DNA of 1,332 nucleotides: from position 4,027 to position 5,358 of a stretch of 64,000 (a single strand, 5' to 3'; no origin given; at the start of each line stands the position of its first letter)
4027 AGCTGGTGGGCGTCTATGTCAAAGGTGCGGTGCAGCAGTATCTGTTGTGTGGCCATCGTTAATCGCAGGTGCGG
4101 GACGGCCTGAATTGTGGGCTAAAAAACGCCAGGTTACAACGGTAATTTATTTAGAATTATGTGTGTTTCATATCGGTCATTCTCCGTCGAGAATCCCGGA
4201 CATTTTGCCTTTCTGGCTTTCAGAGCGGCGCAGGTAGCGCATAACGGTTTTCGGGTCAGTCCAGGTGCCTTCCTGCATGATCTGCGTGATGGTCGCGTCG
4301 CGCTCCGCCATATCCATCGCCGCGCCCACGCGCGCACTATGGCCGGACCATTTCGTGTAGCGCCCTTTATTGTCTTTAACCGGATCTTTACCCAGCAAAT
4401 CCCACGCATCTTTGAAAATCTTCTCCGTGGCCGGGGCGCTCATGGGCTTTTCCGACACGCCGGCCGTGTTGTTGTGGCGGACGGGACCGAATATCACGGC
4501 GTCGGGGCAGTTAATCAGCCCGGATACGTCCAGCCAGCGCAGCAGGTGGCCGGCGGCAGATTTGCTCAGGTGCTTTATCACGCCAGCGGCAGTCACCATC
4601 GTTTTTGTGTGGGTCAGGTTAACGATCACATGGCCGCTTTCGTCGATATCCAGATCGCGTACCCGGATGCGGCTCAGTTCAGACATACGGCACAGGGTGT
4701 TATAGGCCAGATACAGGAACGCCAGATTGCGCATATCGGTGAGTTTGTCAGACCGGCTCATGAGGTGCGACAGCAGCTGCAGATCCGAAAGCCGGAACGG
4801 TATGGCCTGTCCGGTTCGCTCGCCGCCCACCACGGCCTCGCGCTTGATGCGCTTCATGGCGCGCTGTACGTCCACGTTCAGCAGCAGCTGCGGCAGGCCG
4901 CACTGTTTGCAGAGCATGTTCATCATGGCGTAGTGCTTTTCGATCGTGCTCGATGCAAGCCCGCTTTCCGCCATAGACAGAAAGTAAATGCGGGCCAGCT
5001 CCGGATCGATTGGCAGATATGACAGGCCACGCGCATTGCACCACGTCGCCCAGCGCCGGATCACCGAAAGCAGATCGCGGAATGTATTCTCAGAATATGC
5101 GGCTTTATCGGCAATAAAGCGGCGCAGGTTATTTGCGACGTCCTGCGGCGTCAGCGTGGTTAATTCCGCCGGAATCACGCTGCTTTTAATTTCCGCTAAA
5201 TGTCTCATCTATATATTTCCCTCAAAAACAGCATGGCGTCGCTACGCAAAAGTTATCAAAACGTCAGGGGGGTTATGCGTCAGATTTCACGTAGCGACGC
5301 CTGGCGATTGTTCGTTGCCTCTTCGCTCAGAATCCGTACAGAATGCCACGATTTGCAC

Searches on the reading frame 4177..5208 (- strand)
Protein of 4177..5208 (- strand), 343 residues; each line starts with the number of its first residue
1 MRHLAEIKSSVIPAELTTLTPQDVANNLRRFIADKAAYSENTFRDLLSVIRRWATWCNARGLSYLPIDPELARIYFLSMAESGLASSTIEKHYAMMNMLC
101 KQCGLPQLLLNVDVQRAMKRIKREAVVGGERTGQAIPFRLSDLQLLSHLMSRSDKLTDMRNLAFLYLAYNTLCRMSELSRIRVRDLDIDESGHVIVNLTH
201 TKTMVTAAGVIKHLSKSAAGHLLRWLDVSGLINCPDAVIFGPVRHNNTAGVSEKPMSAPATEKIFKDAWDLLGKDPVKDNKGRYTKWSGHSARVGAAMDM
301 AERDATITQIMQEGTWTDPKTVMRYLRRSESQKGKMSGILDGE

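Call 6: search_solved_structures(query=window:4177-5208:-, show_alignments=2)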
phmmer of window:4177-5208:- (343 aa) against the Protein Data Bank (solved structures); distinct sequences matched with E-value up to 0.001: 17.
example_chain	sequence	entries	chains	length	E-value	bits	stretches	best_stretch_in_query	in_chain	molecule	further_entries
1nzb_A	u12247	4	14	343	1.6e-74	254.2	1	12-341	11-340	Cre recombinase | PROTEIN (CRE RECOMBINASE) | Recombinase cre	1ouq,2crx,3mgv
1q3u_A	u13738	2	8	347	1.7e-74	254.1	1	12-341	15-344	Cre recombinase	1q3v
1kbu_A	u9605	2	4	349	1.8e-74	254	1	12-341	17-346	CRE RECOMBINASE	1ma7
3crx_A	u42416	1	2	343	4.3e-74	252.8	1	12-341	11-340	CRE RECOMBINASE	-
5crx_A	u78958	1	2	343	5.8e-74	252.4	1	12-341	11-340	PROTEIN (BACTERIOPHAGE P1 CRE GENE)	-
2hof_A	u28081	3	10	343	1.1e-73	251.4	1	12-341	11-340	Recombinase cre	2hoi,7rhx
1xns_A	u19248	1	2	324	2.4e-73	250.3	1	23-341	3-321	Recombinase CRE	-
1crx_A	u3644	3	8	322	3.6e-73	249.8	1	23-341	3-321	Cre recombinase | Recombinase cre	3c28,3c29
1pvq_A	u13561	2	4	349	4.1e-73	249.6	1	12-341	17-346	Recombinase cre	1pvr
1pvp_A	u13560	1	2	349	4.3e-73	249.5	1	12-341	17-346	Recombinase cre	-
5u91_A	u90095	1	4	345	4.4e-73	249.5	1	12-341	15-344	Tre recombinase protein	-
1xo0_A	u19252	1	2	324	6.3e-73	249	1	23-341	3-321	Recombinase CRE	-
7rhz_B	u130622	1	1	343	7.4e-73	248.7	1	12-341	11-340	Recombinase cre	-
1f44_A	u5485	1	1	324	8.5e-73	248.5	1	23-341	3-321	CRE RECOMBINASE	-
4crx_A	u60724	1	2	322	9.3e-73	248.4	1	23-341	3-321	PROTEIN (CRE RECOMBINASE)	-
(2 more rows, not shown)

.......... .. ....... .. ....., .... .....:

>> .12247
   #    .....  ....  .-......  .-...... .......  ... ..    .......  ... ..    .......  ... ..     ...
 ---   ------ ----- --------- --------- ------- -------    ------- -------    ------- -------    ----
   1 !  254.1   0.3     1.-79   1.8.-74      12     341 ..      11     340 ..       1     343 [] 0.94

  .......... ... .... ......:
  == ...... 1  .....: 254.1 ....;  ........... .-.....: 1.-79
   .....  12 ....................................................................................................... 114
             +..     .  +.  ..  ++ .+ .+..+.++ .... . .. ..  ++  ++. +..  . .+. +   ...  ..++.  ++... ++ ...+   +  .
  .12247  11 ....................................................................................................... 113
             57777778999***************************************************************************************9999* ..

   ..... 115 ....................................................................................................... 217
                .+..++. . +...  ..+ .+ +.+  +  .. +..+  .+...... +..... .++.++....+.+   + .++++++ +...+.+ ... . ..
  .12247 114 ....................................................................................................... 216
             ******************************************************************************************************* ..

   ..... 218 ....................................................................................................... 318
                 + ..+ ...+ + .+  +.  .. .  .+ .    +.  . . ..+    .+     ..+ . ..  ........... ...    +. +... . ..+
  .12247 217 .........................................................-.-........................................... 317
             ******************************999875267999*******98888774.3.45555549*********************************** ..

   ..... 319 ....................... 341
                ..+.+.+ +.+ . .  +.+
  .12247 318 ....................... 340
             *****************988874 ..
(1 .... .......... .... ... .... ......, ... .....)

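Call 7: search_dna_similar(query=window:4177-5208:-, collection=phages, mode=protein, max_rows=40)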
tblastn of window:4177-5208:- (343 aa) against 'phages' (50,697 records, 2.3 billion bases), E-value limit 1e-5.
Records with a match: 27; places in all: 27; records where one place covers at least 80% of the query: 27.
Best place of each record, by identity: <60% 27.
By first word of the organism name: Escherichia 16; Enterobacteria 4; Salmonella 3; Vibrio 2; Cronobacter 1; Punavirus 1.
By host as written in the record: - 9; Escherichia coli 8; Escherichia coli C600 2; Salmonella enterica subsp. enterica serovar Indiana J46 2; Enterovibrio norvegicus 2; Cronobacter sakazakii ATCC 29544 1; Escherichia coli strain MG1655 Z1 1; Escherichia coli MC1061 1; and 1 more.
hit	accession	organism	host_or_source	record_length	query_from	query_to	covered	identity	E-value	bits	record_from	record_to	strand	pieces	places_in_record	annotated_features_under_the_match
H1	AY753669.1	Escherichia phage D6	-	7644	22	341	93%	55.3%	9e-106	345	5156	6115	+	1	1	dre: tyrosine recombinase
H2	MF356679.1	Escherichia phage D6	Escherichia coli C600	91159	22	341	93%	55.3%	9e-106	345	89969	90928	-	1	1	tyrosine recombinase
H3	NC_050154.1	Escherichia phage D6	Escherichia coli C600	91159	22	341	93%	55.3%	9e-106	345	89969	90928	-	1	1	tyrosine-type recombinase/integrase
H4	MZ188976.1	Cronobacter phage JK004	Cronobacter sakazakii ATCC 29544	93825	12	341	96%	43.2%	6e-75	256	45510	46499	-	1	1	hypothetical protein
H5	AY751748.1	Enterobacteria phage phiW39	-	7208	12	343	97%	41.8%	2e-72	249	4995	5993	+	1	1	cre: cyclization recombinase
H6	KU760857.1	Salmonella phage SJ46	Salmonella enterica subsp. enterica ...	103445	12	343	97%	41.8%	2e-72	249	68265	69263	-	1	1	cre: GST-loxP-cre recombinase fusion protein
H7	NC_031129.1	Salmonella phage SJ46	Salmonella enterica subsp. enterica ...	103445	12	343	97%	41.8%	2e-72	249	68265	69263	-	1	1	cre: GST-loxP-cre recombinase fusion protein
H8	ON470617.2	Escherichia phage vB_EcoM-813R1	Escherichia coli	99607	12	343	97%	41.8%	2e-71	246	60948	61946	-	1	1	hypothetical protein | GST-loxP-cre recombinase fusion protein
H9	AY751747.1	Enterobacteria phage P7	-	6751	12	343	97%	41.7%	4e-72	248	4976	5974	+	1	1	immC region | cre: Cre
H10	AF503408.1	Enterobacteria phage P7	-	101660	12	343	97%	41.7%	4e-72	248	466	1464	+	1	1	cre: Cre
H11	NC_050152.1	Enterobacteria phage P7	-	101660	12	343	97%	41.7%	4e-72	248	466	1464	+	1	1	cre: site-specific integrase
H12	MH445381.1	Escherichia phage P1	Escherichia coli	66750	12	343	97%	41.5%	6e-72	248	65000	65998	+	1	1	GST-loxP-cre recombinase fusion protein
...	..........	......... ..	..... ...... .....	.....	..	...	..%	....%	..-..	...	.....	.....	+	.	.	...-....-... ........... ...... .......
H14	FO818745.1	Escherichia phage RCS47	Escherichia coli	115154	12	343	97%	41.5%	6e-72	248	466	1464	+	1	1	cre: Recombinase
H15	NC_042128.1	Escherichia phage RCS47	Escherichia coli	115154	12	343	97%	41.5%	6e-72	248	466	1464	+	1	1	cre: site-specific integrase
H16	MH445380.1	Escherichia phage P1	Escherichia coli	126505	12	343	97%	41.5%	6e-72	248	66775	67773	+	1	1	GST-loxP-cre recombinase fusion protein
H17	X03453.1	Escherichia phage P1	-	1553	12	343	97%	41.5%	3e-76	247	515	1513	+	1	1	unnamed protein product; ORF2, put. cre protein (aa 1-343)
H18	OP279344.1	Escherichia phage P1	Escherichia coli strain MG1655 Z1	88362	12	343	97%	41.5%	8e-72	247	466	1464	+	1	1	cre: Cre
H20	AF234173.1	Escherichia phage P1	-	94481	12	343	97%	41.5%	8e-72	247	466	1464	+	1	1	99 pct identical (2 gaps) to fragment of P1 sequence deposited as ... | cre: Cre | promoter | minus_35_signal | minus_10_signal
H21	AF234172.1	Escherichia phage P1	-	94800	12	343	97%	41.5%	8e-72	247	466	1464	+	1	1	99 pct identical (2 gaps) to fragment of P1 sequence deposited as ... | cre: Cre | promoter | minus_35_signal | minus_10_signal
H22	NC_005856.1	Escherichia phage P1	Escherichia coli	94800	12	343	97%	41.5%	8e-72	247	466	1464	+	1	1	99 pct identical (2 gaps) to fragment of P1 sequence deposited as ... | cre: site-specific integrase | promoter | minus_35_signal | minus_10_signal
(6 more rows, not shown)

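Call 8: search_dna_similar(query=window:4177-5208:-, collection=plasmids, mode=protein, max_rows=40)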
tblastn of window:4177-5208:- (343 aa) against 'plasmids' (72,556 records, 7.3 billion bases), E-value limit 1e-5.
Records with a match: 4095; places in all: 4162; records where one place covers at least 80% of the query: 2879.
Best place of each record, by identity: >=99% 2; 80-90% 4; <60% 4089.
By first word of the organism name: Klebsiella 1334; Escherichia 1314; Salmonella 503; Enterobacter 294; Pantoea 117; Citrobacter 79; Vibrio 69; Raoultella 27; Sphingobium 21; Methylobacterium 20; and 90 more.
By predicted mobility (MOB-suite, as given by PLSDB): conjugative 1958; non-mobilizable 1819; mobilizable 318.
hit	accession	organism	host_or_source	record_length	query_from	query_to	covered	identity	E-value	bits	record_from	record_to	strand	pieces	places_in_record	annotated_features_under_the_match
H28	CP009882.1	Pantoea sp. PSNIH1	shelf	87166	1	343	100%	100.0%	0e+0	712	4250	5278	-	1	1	integrase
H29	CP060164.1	Acinetobacter venetianus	oil,oil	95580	1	343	100%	100.0%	0e+0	712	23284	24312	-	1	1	tyrosine-type recombinase/integrase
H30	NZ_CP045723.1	Pantoea eucalypti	eucalypti of Eucalyptus,cell ...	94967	1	343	100%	84.5%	0e+0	620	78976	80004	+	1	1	tyrosine-type recombinase/integrase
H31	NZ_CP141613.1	Pantoea agglomerans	cell culture,hydroalcoholic extract of ...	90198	1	343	100%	84.5%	0e+0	620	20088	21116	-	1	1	tyrosine-type recombinase/integrase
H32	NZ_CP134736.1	Pantoea agglomerans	cell culture,Water from main ditch ...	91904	1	343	100%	84.5%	0e+0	620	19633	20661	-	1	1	tyrosine-type recombinase/integrase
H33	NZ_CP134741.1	Pantoea agglomerans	cell culture,Water from creek adjacent ...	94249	1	343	100%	84.3%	0e+0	619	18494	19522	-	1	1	tyrosine-type recombinase/integrase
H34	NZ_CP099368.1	Citrobacter portucalensis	culture,Pooled sediment sample ...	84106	15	341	95%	57.2%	2e-127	409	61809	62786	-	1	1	tyrosine-type recombinase/integrase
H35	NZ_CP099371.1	Citrobacter portucalensis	culture,Pooled sediment sample ...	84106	15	341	95%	57.2%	2e-127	409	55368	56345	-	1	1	tyrosine-type recombinase/integrase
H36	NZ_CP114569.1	Citrobacter freundii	Homo sapiens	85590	15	341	95%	57.2%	2e-127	409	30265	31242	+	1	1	tyrosine-type recombinase/integrase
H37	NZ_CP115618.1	Citrobacter freundii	Homo sapiens,urine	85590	15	341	95%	57.2%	2e-127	409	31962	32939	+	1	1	tyrosine-type recombinase/integrase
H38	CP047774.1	Citrobacter freundii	Rectal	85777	15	341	95%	57.2%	2e-127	409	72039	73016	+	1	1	tyrosine-type recombinase/integrase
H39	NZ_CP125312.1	Citrobacter freundii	Homo sapiens,urine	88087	15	341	95%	57.2%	2e-127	409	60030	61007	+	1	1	tyrosine-type recombinase/integrase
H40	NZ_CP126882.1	Citrobacter freundii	Homo sapiens,Urine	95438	15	341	95%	57.2%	2e-127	409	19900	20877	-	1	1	tyrosine-type recombinase/integrase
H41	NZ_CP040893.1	Leclercia adecarboxylata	Homo sapiens,cell culture,stool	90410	10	341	97%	55.4%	2e-118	383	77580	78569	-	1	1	tyrosine-type recombinase/integrase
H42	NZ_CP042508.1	Leclercia adecarboxylata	Whole organism,Shower 3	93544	10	341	97%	55.4%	4e-118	382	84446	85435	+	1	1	tyrosine-type recombinase/integrase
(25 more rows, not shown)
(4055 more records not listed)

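Call 9: get_annotated_region(hit=H1, flank=1500)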
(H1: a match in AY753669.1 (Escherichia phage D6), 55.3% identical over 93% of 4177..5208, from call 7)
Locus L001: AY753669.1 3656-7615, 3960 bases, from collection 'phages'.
description: Enterobacteria phage D6 immC region, complete sequence.
organism: Escherichia phage D6 (NCBI taxid 2014434)
taxonomy: Viruses; Duplodnaviria; Heunggongvirae; Uroviricota; Caudoviricetes
host: -; source: -; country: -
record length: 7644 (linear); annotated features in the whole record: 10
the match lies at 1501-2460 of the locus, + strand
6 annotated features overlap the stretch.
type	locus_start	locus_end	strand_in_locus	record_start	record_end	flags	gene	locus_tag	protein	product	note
CDS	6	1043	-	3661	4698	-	c1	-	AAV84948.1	phage repressor protein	C1; similar to the C1 repressor of phage P1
misc_recomb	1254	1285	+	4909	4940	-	-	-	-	-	region of crossover (rox) site for Dre recombinase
CDS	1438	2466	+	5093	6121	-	dre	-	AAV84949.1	tyrosine recombinase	Dre; similar to the P1 Cre recombinase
CDS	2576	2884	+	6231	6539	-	orf2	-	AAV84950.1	hypothetical protein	-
CDS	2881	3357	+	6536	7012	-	orf3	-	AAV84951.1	hypothetical protein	-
CDS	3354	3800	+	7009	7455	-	dut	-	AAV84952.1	probable dUTPase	Dut; similar to dUTPase of Rubrivivax gelatinosus PM1 in ZP_00242767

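Call 19: get_annotated_region(hit=H28, flank=5000)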
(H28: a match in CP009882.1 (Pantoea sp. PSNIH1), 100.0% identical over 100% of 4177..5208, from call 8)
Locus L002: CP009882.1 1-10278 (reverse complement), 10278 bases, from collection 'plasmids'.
description: Pantoea sp. PSNIH1 plasmid pPSP-26e, complete sequence
organism: Pantoea sp. PSNIH1 (NCBI taxid 1484158)
taxonomy: Bacteria; Pseudomonadota; Gammaproteobacteria; Enterobacterales; Erwiniaceae; Pantoea; Pantoea sp. PSNIH1
host: -; source: shelf; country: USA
typing (MOB-suite, as given by PLSDB): non-mobilizable; replicon rep_cluster_1392
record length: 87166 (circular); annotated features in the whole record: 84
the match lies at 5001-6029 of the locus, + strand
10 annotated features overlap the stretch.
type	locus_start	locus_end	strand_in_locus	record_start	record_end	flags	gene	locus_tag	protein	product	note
CDS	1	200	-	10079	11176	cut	-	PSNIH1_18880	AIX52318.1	hypothetical protein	-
CDS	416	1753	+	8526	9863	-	-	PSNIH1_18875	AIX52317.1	hypothetical protein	-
CDS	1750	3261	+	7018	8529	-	-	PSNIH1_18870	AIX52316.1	terminase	-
CDS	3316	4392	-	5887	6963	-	-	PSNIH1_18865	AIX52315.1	hypothetical protein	-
CDS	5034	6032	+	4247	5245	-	-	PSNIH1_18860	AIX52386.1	integrase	-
CDS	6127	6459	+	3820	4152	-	-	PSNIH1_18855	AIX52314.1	hypothetical protein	-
CDS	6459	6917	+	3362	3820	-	-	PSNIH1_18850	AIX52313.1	hypothetical protein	-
CDS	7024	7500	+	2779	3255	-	-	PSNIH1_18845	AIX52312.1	hypothetical protein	-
CDS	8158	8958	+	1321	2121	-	-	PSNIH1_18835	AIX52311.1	hypothetical protein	-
CDS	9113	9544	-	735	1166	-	-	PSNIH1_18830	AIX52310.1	hypothetical protein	-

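Call 20: get_annotated_region(hit=H30, flank=2500)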
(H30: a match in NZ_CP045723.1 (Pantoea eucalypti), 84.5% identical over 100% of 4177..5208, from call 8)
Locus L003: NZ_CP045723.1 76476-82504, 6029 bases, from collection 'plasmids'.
description: Pantoea eucalypti strain LMG 24197 plasmid pEuc3, complete sequence
organism: Pantoea eucalypti (NCBI taxid 470933)
taxonomy: Bacteria; Pseudomonadota; Gammaproteobacteria; Enterobacterales; Erwiniaceae; Pantoea; Pantoea eucalypti
host: -; source: eucalypti of Eucalyptus,cell culture,Strains belonging to this species have been isolated from eucalyptus ...; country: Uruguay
typing (MOB-suite, as given by PLSDB): non-mobilizable
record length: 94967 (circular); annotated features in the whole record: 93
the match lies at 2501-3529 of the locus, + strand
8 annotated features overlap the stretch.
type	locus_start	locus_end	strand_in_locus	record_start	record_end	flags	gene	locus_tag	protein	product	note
CDS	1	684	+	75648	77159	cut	-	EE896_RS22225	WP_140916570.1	terminase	-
CDS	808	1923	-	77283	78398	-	-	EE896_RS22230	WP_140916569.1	hypothetical protein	-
CDS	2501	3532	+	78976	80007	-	-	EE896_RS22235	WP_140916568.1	tyrosine-type recombinase/integrase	GO:0015074 - DNA integration [Evidence IEA]; GO:0006310 - DNA recombination [Evidence IEA]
CDS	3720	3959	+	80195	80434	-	-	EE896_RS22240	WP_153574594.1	hypothetical protein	-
CDS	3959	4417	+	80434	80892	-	-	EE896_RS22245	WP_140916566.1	hypothetical protein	-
CDS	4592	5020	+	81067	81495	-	-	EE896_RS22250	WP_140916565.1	helix-turn-helix domain-containing protein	-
CDS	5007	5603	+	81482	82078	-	dut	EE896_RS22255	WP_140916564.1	dUTP diphosphatase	GO:0006226 - dUMP biosynthetic process [Evidence IEA]; GO:0046081 - dUTP catabolic process [Evidence IEA]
CDS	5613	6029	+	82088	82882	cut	-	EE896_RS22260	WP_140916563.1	hypothetical protein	-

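Call 21: get_annotated_region(hit=H34, flank=2500)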
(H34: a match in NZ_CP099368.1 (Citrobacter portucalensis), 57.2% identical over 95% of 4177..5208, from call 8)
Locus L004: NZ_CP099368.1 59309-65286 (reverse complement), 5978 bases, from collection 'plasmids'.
description: Citrobacter portucalensis strain RHB40-E3-C05 plasmid unnamed1, complete sequence
organism: Citrobacter portucalensis (NCBI taxid 1639133)
taxonomy: Bacteria; Pseudomonadota; Gammaproteobacteria; Enterobacterales; Enterobacteriaceae; Citrobacter; Citrobacter portucalensis
host: -; source: culture,Pooled sediment sample collected from floor of cattle farm; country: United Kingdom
typing (MOB-suite, as given by PLSDB): non-mobilizable
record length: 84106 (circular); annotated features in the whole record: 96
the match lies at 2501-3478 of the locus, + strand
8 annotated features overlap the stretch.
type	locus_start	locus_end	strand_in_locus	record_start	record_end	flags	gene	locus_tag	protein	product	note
CDS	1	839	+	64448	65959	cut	-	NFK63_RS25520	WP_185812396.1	terminase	-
CDS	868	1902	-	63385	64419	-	-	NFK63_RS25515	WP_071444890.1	hypothetical protein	-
CDS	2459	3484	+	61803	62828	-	-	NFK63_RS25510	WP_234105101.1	tyrosine-type recombinase/integrase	GO:0015074 - DNA integration [Evidence IEA]; GO:0006310 - DNA recombination [Evidence IEA]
CDS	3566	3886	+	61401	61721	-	-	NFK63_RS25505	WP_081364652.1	hypothetical protein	-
CDS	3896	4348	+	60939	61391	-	-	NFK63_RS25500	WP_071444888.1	hypothetical protein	-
CDS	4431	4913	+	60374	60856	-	-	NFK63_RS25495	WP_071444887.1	hypothetical protein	-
CDS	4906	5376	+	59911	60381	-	-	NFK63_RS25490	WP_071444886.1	hypothetical protein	-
CDS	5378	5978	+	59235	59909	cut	-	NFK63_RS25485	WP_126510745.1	hypothetical protein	-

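Call 22: get_annotated_region(hit=H41, flank=2500)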
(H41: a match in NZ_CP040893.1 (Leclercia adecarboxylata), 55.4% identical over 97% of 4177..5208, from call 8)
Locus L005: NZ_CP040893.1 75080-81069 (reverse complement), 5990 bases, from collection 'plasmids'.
description: Leclercia adecarboxylata strain Z96-1 plasmid pZ96-1_2, complete sequence
organism: Leclercia adecarboxylata (NCBI taxid 83655)
taxonomy: Bacteria; Pseudomonadota; Gammaproteobacteria; Enterobacterales; Enterobacteriaceae; Leclercia; Leclercia adecarboxylata
host: -; source: Homo sapiens,cell culture,stool; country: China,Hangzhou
typing (MOB-suite, as given by PLSDB): non-mobilizable; replicon rep_cluster_2201
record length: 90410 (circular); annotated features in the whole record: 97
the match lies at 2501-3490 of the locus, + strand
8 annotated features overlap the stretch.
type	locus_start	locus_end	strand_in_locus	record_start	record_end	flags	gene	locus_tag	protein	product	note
CDS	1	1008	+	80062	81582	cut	-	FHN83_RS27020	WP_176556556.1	terminase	-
CDS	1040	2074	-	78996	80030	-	-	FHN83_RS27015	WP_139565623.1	hypothetical protein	-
CDS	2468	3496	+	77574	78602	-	-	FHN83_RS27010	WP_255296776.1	tyrosine-type recombinase/integrase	GO:0015074 - DNA integration [Evidence IEA]; GO:0006310 - DNA recombination [Evidence IEA]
CDS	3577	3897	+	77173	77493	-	-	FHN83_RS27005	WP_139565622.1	hypothetical protein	-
CDS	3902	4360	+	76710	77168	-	-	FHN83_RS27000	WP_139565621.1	hypothetical protein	-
CDS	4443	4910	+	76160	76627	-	-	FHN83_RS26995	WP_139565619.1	hypothetical protein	-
CDS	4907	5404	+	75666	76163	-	-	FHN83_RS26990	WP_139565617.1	hypothetical protein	-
CDS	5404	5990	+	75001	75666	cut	-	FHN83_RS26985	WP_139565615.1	hypothetical protein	-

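Call 28: get_annotated_region(hit=H31, flank=2500)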
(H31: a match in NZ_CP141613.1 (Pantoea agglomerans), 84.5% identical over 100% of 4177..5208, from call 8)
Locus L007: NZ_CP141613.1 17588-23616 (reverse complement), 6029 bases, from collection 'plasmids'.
description: Pantoea agglomerans strain BIM B-2003 plasmid pPA-MXU-90, complete sequence
organism: Pantoea agglomerans (NCBI taxid 549)
taxonomy: Bacteria; Pseudomonadota; Gammaproteobacteria; Enterobacterales; Erwiniaceae; Pantoea; Pantoea agglomerans
host: -; source: cell culture,hydroalcoholic extract of Sphagnum fuscum; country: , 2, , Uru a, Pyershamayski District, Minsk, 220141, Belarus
typing (MOB-suite, as given by PLSDB): non-mobilizable
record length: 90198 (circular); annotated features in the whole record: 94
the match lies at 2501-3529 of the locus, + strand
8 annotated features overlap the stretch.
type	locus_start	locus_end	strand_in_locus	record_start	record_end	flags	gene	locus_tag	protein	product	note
CDS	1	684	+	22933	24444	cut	-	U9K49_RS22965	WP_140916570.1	terminase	-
CDS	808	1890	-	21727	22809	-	-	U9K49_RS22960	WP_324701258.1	hypothetical protein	-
CDS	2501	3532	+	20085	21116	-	-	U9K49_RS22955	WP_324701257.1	tyrosine-type recombinase/integrase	GO:0015074 - DNA integration [Evidence IEA]; GO:0006310 - DNA recombination [Evidence IEA]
CDS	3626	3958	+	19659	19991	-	-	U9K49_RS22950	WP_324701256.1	hypothetical protein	-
CDS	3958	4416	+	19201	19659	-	-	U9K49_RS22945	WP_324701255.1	hypothetical protein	-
CDS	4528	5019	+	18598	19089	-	-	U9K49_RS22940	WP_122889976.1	helix-turn-helix domain-containing protein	-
CDS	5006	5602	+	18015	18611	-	dut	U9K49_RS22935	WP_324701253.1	dUTP diphosphatase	GO:0006226 - dUMP biosynthetic process [Evidence IEA]; GO:0046081 - dUTP catabolic process [Evidence IEA]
CDS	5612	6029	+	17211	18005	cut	-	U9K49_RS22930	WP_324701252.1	hypothetical protein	-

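Call 29: get_annotated_region(hit=H33, flank=2500)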
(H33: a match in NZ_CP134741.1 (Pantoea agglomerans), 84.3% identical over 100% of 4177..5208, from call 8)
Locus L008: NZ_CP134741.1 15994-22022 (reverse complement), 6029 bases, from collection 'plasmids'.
description: Pantoea agglomerans strain FC61912-B plasmid pFC61912-B_D, complete sequence
organism: Pantoea agglomerans (NCBI taxid 549)
taxonomy: Bacteria; Pseudomonadota; Gammaproteobacteria; Enterobacterales; Erwiniaceae; Pantoea; Pantoea agglomerans
host: -; source: cell culture,Water from creek adjacent to crop field; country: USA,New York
typing (MOB-suite, as given by PLSDB): non-mobilizable
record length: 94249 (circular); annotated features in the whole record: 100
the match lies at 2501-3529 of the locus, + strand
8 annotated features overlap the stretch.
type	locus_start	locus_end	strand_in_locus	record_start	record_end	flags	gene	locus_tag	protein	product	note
CDS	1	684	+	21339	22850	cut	-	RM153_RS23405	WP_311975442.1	terminase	-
CDS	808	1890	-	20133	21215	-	-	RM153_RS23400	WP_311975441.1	hypothetical protein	-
CDS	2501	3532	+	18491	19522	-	-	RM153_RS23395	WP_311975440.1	tyrosine-type recombinase/integrase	GO:0015074 - DNA integration [Evidence IEA]; GO:0006310 - DNA recombination [Evidence IEA]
CDS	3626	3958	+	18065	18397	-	-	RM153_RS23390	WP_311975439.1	hypothetical protein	-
CDS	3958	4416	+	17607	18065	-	-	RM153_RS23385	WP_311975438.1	hypothetical protein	-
CDS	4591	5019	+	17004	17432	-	-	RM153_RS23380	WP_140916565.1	helix-turn-helix domain-containing protein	-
CDS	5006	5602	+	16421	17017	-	dut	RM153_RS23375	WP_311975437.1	dUTP diphosphatase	GO:0006226 - dUMP biosynthetic process [Evidence IEA]; GO:0046081 - dUTP catabolic process [Evidence IEA]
CDS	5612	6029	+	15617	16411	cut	-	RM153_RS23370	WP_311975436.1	hypothetical protein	-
